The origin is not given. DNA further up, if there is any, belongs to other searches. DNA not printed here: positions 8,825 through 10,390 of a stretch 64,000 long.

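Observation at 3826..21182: Seventeen-kb co-oriented lipid/pigment-type cluster with two B12-radical SAM enzymes but no ACP, KS, KR or DH genes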

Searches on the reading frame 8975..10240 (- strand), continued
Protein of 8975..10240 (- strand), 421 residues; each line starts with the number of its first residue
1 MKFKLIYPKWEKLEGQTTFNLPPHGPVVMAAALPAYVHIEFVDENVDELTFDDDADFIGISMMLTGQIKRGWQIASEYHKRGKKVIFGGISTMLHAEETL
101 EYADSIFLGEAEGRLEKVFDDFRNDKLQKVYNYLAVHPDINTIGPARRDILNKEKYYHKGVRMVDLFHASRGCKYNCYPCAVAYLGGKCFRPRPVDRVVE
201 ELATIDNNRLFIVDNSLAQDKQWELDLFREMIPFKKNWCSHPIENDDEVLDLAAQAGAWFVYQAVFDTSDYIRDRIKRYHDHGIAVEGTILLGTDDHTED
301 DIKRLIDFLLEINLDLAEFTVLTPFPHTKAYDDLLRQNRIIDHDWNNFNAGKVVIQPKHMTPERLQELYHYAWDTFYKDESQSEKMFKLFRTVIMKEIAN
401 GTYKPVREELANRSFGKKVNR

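Call 22: search_protein_families(library=pfam, proteins=[L026:5132-5410:+, L081:6075-7382:+, L076:11650-14025:+, L045:16859-17866:+, L065:6930-7409:+, L078:8857-9945:+, L033:619-1824:+, L050:9571-10182:-, L040:13926-15062:+, L019:14125-15234:+], max_evalue=0.001)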
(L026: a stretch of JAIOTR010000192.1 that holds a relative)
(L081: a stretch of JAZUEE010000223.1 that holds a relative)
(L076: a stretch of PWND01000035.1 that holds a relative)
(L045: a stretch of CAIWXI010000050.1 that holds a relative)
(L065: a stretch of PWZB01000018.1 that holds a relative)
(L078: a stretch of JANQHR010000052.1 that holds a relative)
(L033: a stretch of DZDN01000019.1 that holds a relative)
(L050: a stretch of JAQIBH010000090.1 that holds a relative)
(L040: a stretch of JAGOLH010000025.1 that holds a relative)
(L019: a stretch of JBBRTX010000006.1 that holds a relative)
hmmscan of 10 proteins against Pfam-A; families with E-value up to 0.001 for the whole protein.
L026:5132-5410:+ (92 aa): 1 family
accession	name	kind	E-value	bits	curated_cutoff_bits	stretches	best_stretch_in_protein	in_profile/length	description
PF00550.31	PP-binding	-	4.5e-08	33.7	20.8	1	12-76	2-55/67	Phosphopantetheine attachment site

L081:6075-7382:+ (435 aa): 1 family
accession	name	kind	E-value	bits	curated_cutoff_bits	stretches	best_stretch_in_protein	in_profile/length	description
PF00501.34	AMP-binding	-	8.5e-10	38.4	29.9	1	79-294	159-380/384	AMP-binding enzyme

L076:11650-14025:+ (791 aa): 3 families
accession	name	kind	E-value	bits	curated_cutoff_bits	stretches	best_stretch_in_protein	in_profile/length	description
PF13620.12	CarboxypepD_reg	-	5.9e-13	49.4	32.3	1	35-113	2-81/82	Carboxypeptidase regulatory-like domain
PF13715.12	CarbopepD_reg_2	-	1.5e-12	47.8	32.2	1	35-124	1-87/88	CarboxypepD_reg-like domain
PF17210.9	SdrD_B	-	0.00016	22.2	29.7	1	42-95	20-74/112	SdrD B-like domain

L045:16859-17866:+ (335 aa): 2 families
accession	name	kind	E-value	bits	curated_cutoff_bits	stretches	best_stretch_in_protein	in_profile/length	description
PF16169.10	DUF4872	-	1.8e-44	152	28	1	156-330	2-173/173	Domain of unknown function (DUF4872)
PF14399.12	BtrH_N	-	9.1e-39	133.2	29.7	1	13-143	1-133/134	Butirosin biosynthesis protein H, N-terminal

L065:6930-7409:+ (159 aa): 0 families

L078:8857-9945:+ (362 aa): 2 families
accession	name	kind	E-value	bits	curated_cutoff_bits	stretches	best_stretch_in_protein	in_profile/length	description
PF13469.12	Sulfotransfer_3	-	4.4e-31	109.3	27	1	68-315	1-216/216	Sulfotransferase family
PF00685.33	Sulfotransfer_1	-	7.6e-09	35.8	22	1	67-329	2-200/255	Sulfotransferase domain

L033:619-1824:+ (401 aa): 3 families
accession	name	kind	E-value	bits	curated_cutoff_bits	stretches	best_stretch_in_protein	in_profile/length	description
PF02801.28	Ketoacyl-synt_C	-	2.6e-27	95.6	20.8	1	243-353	3-118/119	Beta-ketoacyl synthase, C-terminal domain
PF00109.32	ketoacyl-synt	-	1.6e-23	84.1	20.8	1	3-231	3-250/252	Beta-ketoacyl synthase, N-terminal domain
PF00108.29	Thiolase_N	-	3.7e-05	23.7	26.4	1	150-189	78-117/260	Thiolase, N-terminal domain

L050:9571-10182:- (203 aa): 0 families

L040:13926-15062:+ (378 aa): 0 families

L019:14125-15234:+ (369 aa): 2 families
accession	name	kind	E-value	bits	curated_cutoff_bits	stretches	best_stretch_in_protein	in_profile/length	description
PF00891.24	Methyltransf_2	-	2.1e-47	161.6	22.3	1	141-348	1-209/210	O-methyltransferase domain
PF08100.18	Dimerisation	-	2e-14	53.6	25.6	1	38-119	5-91/93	O-methyltransferase dimerisation domain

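Call 23: search_protein_families(library=pfam, proteins=[L080:15055-16395:-, L025:11699-12562:+, L029:15502-16695:+, L011:15531-15908:+, L033:3155-3790:+, L043:2460-3521:+, L036:12357-13253:+, L036:11678-11980:+, L036:11993-12364:+, L048:7038-8825:+], max_evalue=0.001)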
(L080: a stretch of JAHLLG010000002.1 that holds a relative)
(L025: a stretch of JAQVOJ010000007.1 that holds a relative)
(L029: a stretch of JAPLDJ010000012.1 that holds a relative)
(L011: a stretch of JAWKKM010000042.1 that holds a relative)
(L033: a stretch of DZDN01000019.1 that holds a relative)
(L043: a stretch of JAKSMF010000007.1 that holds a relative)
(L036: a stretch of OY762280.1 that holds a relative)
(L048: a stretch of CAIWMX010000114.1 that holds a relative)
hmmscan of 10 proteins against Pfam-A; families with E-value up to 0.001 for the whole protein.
L080:15055-16395:- (446 aa): 2 families
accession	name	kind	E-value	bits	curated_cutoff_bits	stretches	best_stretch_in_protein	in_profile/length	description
PF04055.27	Radical_SAM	-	5.2e-14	53.2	29.5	1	219-372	4-162/166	Radical SAM superfamily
PF02310.24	B12-binding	-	8.9e-12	45.3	32.1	1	32-148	10-120/121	B12 binding domain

L025:11699-12562:+ (287 aa): 7 families
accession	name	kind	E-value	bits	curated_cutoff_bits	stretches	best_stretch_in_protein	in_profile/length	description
PF20434.5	BD-FAE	-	5.5e-25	88.6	26.8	1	43-239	4-215/215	BD-FAE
PF00326.27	Peptidase_S9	-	1.5e-10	41.4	22.6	1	193-279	120-207/213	Prolyl oligopeptidase family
PF07859.19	Abhydrolase_3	-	1.8e-10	41.4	25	1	83-258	29-208/210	alpha/beta hydrolase fold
PF02230.22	Abhydrolase_2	-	1.7e-06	28.4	23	0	48-146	37-124/217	Phospholipase/Carboxylesterase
PF12146.15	Hydrolase_4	-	2.1e-05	24.4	27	0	206-256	184-232/239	Serine aminopeptidase, S33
PF01738.24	DLH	-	7.5e-05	22.9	21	0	104-269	78-200/217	Dienelactone hydrolase family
PF03959.19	FSH1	-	0.0008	19.6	21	0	108-247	86-190/211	Serine hydrolase (FSH1)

L029:15502-16695:+ (397 aa): 3 families
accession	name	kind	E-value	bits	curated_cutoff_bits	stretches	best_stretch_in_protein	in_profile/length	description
PF12698.13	ABC2_membrane_3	-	6e-32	111.5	31.6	1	23-390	4-346/347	ABC-2 family transporter protein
PF01061.29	ABC2_membrane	-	1.9e-19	70.5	26.9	1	168-362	34-210/211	ABC-2 type transporter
PF12679.13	ABC2_membrane_2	-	5.3e-09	36.2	27.2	1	9-396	4-281/283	ABC-2 family transporter protein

L011:15531-15908:+ (125 aa): 1 family
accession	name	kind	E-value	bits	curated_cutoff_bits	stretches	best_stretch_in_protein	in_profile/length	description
PF07977.19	FabA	-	6.2e-06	26.3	23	1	8-79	11-99/138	FabA-like domain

L033:3155-3790:+ (211 aa): 1 family
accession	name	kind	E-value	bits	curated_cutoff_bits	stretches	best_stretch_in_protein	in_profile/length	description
PF03548.22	LolA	-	1.3e-07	32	23.6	1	60-211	18-164/165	Outer membrane lipoprotein carrier protein LolA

L043:2460-3521:+ (353 aa): 2 families
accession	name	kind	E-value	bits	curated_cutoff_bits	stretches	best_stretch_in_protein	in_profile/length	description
PF00109.32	ketoacyl-synt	-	1.7e-09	38.1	20.8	1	44-213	78-246/252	Beta-ketoacyl synthase, N-terminal domain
PF13723.12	Ketoacyl-synt_2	-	3.3e-08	33.8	25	1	41-176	19-148/223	Beta-ketoacyl synthase, N-terminal domain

L036:12357-13253:+ (298 aa): 1 family
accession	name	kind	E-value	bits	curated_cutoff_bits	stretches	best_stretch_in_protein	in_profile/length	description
PF00698.26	Acyl_transf_1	-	5.1e-11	43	32.7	1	70-230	68-222/319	Acyl transferase domain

L036:11678-11980:+ (100 aa): 1 family
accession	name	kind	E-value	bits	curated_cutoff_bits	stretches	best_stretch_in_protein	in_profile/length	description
PF00550.31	PP-binding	-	2.9e-07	31.1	20.8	1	16-68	3-54/67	Phosphopantetheine attachment site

L036:11993-12364:+ (123 aa): 1 family
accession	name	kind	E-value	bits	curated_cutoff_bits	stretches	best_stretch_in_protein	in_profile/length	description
PF01648.25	ACPS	-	2.3e-12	47.4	25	1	4-98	1-99/111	4'-phosphopantetheinyl transferase superfamily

L048:7038-8825:+ (595 aa): 0 families

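Call 28: search_solved_structures(query=A1, max_evalue=0.01)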
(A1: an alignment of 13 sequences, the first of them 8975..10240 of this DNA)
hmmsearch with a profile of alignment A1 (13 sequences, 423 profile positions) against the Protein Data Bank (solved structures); distinct sequences matched with E-value up to 0.01: 1.
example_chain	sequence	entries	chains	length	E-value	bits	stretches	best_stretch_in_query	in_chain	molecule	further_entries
6fd2_B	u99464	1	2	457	2.7e-05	26.5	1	149-363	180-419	Putative apramycin biosynthetic oxidoreductase 4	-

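Call 40: search_protein_families(library=pfam, proteins=[L035:671-1399:-, L078:5160-6701:-, L054:132-572:-, L035:12296-12673:-, L080:2863-3111:-, L080:1933-2829:-, L033:2795-3151:+, L028:6301-7038:+, L013:449-1057:+, L048:10098-10802:+], max_evalue=0.001)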
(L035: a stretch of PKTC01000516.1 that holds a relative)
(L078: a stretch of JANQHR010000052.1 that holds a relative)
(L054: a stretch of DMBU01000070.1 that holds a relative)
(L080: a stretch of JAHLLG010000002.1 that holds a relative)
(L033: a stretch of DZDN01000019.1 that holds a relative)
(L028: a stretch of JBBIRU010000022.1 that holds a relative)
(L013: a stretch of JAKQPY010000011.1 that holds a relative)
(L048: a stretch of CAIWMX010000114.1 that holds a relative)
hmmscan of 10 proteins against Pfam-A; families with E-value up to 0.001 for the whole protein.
L035:671-1399:- (242 aa): 4 families
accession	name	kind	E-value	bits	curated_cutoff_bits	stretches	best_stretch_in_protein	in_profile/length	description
PF13561.12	adh_short_C2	-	3.7e-55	187.5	27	1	11-240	6-235/236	Enoyl-(Acyl carrier protein) reductase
PF00106.31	adh_short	-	7.3e-54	182.7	26.6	1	2-197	1-193/195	short chain dehydrogenase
PF08659.16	KR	-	6.1e-18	65.8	22.6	1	5-180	4-172/180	KR domain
PF01370.27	Epimerase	-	0.0008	19.3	20.9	0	5-71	2-61/240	NAD dependent epimerase/dehydratase family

L078:5160-6701:- (513 aa): 1 family
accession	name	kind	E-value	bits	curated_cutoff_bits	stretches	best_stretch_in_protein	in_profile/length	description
PF00221.24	Lyase_aromatic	-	5.7e-160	533.4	27.3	1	9-482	1-466/466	Aromatic amino acid lyase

L054:132-572:- (146 aa): 0 families

L035:12296-12673:- (125 aa): 1 family
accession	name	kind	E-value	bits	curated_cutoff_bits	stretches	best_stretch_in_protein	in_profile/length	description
PF01880.24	Desulfoferrodox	-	3.4e-06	28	22.2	1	30-113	11-93/98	Desulfoferrodoxin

L080:2863-3111:- (82 aa): 1 family
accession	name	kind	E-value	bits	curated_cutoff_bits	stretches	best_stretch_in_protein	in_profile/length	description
PF00550.31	PP-binding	-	2.1e-08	34.7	20.8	1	16-75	9-67/67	Phosphopantetheine attachment site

L080:1933-2829:- (298 aa): 1 family
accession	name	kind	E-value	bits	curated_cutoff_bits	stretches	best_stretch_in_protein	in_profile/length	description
PF03279.18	Lip_A_acyltrans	-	7.7e-17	61.8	22.3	1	97-296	104-294/295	Bacterial lipid A biosynthesis acyltransferase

L033:2795-3151:+ (118 aa): 2 families
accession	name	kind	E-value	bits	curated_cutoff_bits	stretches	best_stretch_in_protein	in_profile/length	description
PF00892.27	EamA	-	1.4e-09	38.8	28.2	1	46-116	62-134/135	EamA-like transporter family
PF10639.15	TMEM234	-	2e-06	28.3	30.1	1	36-115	32-112/113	Putative transmembrane family 234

L028:6301-7038:+ (245 aa): 2 families
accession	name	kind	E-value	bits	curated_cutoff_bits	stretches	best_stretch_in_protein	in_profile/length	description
PF00005.33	ABC_tran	-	1.5e-27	97.3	25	1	19-162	1-136/137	ABC transporter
PF13304.12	AAA_21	-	2e-11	44.9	27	1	136-192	239-298/304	AAA domain, putative AbiEii toxin, Type IV TA system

L013:449-1057:+ (202 aa): 0 families

L048:10098-10802:+ (234 aa): 0 families

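Call 41: search_protein_families(library=pfam, proteins=[L017:14971-15339:-, L007:15386-17596:+, L008:15327-16757:+, L007:465-1433:+, L038:534-1892:-, L011:533-1606:+, L005:6711-8291:+, L005:8249-9568:+, L005:9576-10955:+, L004:11778-14156:+], max_evalue=0.001)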
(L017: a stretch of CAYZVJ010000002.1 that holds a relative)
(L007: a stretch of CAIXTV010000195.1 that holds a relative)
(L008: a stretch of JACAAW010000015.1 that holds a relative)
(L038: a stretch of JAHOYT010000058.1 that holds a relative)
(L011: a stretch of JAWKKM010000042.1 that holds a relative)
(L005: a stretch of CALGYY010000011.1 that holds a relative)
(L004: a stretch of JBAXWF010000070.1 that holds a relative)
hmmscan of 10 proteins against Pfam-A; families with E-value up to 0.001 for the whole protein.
L017:14971-15339:- (122 aa): 0 families

L007:15386-17596:+ (736 aa): 2 families
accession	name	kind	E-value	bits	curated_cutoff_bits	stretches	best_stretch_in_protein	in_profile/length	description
PF11551.14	Omp28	-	1.2e-21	77.8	34.9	1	464-643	2-164/171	Outer membrane protein Omp28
PF18962.6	Por_Secre_tail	-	1.6e-16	60.7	27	1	662-733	1-73/75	Secretion system C-terminal sorting domain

L008:15327-16757:+ (476 aa): 2 families
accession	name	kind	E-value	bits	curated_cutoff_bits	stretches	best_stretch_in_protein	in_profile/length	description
PF18962.6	Por_Secre_tail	-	1.6e-14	54.3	27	1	399-475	1-75/75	Secretion system C-terminal sorting domain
PF13201.12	PCMD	-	1.2e-06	28.9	28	0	334-379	180-233/234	Putative carbohydrate metabolism domain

L007:465-1433:+ (322 aa): 0 families

L038:534-1892:- (452 aa): 2 families
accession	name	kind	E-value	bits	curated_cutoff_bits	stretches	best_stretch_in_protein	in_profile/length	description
PF04055.27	Radical_SAM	-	6.5e-21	75.6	29.5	1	197-356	3-164/166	Radical SAM superfamily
PF02310.24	B12-binding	-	2.6e-12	47.1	32.1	1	13-136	5-118/121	B12 binding domain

L011:533-1606:+ (357 aa): 5 families
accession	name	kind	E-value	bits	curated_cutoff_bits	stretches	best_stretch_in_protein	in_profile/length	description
PF21212.3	Dimerisation2-like_dom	-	5.2e-20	72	27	1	19-88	4-72/72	Dimerisation2-like domain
PF00891.24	Methyltransf_2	-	6.4e-13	49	22.3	1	118-335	1-208/210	O-methyltransferase domain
PF08242.18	Methyltransf_12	-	2.1e-06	28.8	30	1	186-276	1-89/98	Methyltransferase domain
PF13649.12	Methyltransf_25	-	3.1e-05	25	27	1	185-276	1-90/97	Methyltransferase domain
PF13489.12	Methyltransf_23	-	0.00025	21.3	27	1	171-338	11-161/164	Methyltransferase domain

L005:6711-8291:+ (526 aa): 2 families
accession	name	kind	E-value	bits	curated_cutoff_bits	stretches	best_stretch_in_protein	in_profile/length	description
PF08903.17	DUF1846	-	4.9e-169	561.8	27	1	27-358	2-332/333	Domain of unknown function DUF1846, N-terminal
PF20921.3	DUF1846_C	-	4.1e-54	182.9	27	1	363-524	1-153/153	Domain of unknown function DUF1846, C-terminal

L005:8249-9568:+ (439 aa): 1 family
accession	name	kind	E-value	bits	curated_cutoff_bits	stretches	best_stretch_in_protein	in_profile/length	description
PF01979.26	Amidohydro_1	-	2e-20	73.8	25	1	72-328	3-266/345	Amidohydrolase family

L005:9576-10955:+ (459 aa): 2 families
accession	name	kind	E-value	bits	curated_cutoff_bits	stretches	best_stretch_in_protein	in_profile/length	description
PF01979.26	Amidohydro_1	-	2.9e-25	89.7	25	1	55-438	2-342/345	Amidohydrolase family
PF07969.17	Amidohydro_3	-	6e-09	36.3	29.7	1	359-424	403-468/472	Amidohydrolase family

L004:11778-14156:+ (792 aa): 5 families
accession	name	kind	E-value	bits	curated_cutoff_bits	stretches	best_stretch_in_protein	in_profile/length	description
PF18911.6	PKD_4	-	2.5e-30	104.8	27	3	209-281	4-76/85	PKD domain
PF13585.12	CHU_C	-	1.9e-15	57.2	27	1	705-789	3-85/86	CHU_C Type IX secretion signal domain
PF00801.26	PKD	-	7.7e-13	48.7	23.5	1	222-284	13-76/80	PKD domain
PF24312.1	Ig-like_POM152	-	2.3e-06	28.3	27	1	313-368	25-83/89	Nucleoporin POM152, Ig-like domain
PF22825.2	HpiC1-like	-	7.8e-05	23.2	27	1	26-121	2-100/174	HpiC1 cyclase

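Call 69: predict_structure(alignment_id=A1)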
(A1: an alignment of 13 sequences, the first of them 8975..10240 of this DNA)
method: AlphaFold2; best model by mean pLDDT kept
length: 421 residues; sequences in the alignment: 13
mean_pLDDT: 68.4   pTM: 0.71
mean pLDDT of the five models: 68.4, 62.7, 59.8, 58.8, 58.2
residues with pLDDT >= 90: 60; 70-90: 163; 50-70: 106; < 50: 92
segments of 3 or more residues with pLDDT < 50: 14-19, 158-163, 170-189, 208-218, 239-243, 259-265, 380-390, 392-394, 404-421
pLDDT, mean of each block of 10 residues (from residue 1): 90 49 68 85 86 93 81 96 90 80 84 78 94 70 69 61 51 38 40 72 60 47 78 60 61 62 58 71 59 76 81 62 62 85 72 79 83 66 45 50 45 37 35
secondary structure, 60 per line:
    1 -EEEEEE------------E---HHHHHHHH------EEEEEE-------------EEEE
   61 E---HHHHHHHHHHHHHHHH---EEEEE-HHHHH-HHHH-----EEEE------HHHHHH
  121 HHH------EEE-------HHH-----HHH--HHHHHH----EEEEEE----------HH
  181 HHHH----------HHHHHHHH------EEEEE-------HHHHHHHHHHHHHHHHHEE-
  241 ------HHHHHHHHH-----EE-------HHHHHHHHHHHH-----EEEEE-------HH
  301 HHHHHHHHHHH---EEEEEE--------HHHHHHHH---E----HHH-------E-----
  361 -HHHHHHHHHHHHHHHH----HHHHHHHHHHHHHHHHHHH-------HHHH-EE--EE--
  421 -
elements in order: E2-7 H24-31 E38-43 E57-61 H65-80 E84-88 H90-94 H96-99 E105-108 H115-123 E130-132 H153-158 E163-168 H179-184 H195-202 E209-213 H221-237 H247-255 H270-281 E287-291 H299-311 E315-320 H329-336 H362-377 H382-400 H408-411

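Call 72: fold_search(model_id=the predicted structure, library=pdb)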
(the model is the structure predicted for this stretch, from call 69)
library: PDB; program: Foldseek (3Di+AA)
matches with E <= 10: 1337; with E <= 0.001: 27
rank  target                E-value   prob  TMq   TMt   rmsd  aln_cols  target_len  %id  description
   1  6fd2_B                1.8e-14  1.00  0.70  0.65  10.1       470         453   17  Radical SAM 1,2-diol dehydratase AprD4 in complex with its substrate paromamine (released 2018-01-17)
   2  9ccb                  1.8e-12  1.00  0.54  0.54  10.3       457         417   16  X-ray crystal structure of methyl-coenzyme M reductase glutamine methylase (MgmA) from Methanothermobacter marburgensis  (released 2025-01-01)
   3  6wte_B                1.9e-11  1.00  0.61  0.50   8.0       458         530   15  Structure of radical S-adenosylmethionine methyltransferase, TsrM, from Kitasatospora setae with cobalamin and [4Fe-4S (released 2020-12-23)
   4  6wte_A                2.0e-11  1.00  0.59  0.46   8.9       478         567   14  Structure of radical S-adenosylmethionine methyltransferase, TsrM, from Kitasatospora setae with cobalamin and [4Fe-4S (released 2020-12-23)
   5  6wtf_B                6.7e-11  1.00  0.62  0.50   7.2       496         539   15  Structure of radical S-adenosylmethionine methyltransferase, TsrM, from Kitasatospora setae with tryptophan substrate  (released 2020-12-23)
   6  6wtf_A                9.1e-11  1.00  0.60  0.48   8.0       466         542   16  Structure of radical S-adenosylmethionine methyltransferase, TsrM, from Kitasatospora setae with tryptophan substrate  (released 2020-12-23)
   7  7kdx_B                9.1e-10  1.00  0.58  0.40   6.6       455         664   15  Crystal structure of Streptomyces tokunonesis TokK with hydroxycobalamin, 5'-deoxyadenosine, and methionine (released 2022-01-12)
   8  7kdx_A                9.1e-10  1.00  0.54  0.37   7.7       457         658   15  Crystal structure of Streptomyces tokunonesis TokK with hydroxycobalamin, 5'-deoxyadenosine, and methionine (released 2022-01-12)
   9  9n1d                  1.2e-09  1.00  0.60  0.43   8.7       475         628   16  Crystal structure of CysS from Corallococcus sp. CA054B with 5'-deoxyadenosine and methionine bound (released 2026-01-28)
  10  7mjw_A                1.2e-09  1.00  0.53  0.51   6.8       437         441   14  Methylated MiaB in the complex with 5'-deoxyadenosine, methionine and RNA (released 2021-09-15)
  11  7mjz                  1.5e-09  1.00  0.57  0.54   6.6       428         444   15  The structure of MiaB with pentasulfide bridge (released 2021-09-15)
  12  7mjx_A                1.5e-09  1.00  0.57  0.54   5.8       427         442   15  MiaB in the complex with 5'-deoxyadenosine, methionine and RNA (released 2021-09-15)
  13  7mjy_A                2.2e-09  1.00  0.56  0.53   6.5       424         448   15  MiaB in the complex with s-adenosyl-L-homocysteine and RNA (released 2021-09-15)
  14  7kdy_B                2.9e-09  1.00  0.56  0.38   7.8       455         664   15  Crystal structure of Streptomyces tokunonesis TokK with hydroxycobalamin, 5'-deoxyadenosine, methionine, and (2R)-pant (released 2022-01-12)
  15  9n1c                  3.2e-09  1.00  0.58  0.42   6.2       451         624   17  Crystal structure of CysS from Corallococcus sp. CA054B with 5'-deoxyadenosine, methionine, and pantetheinylated 3-ethox (released 2026-01-28)
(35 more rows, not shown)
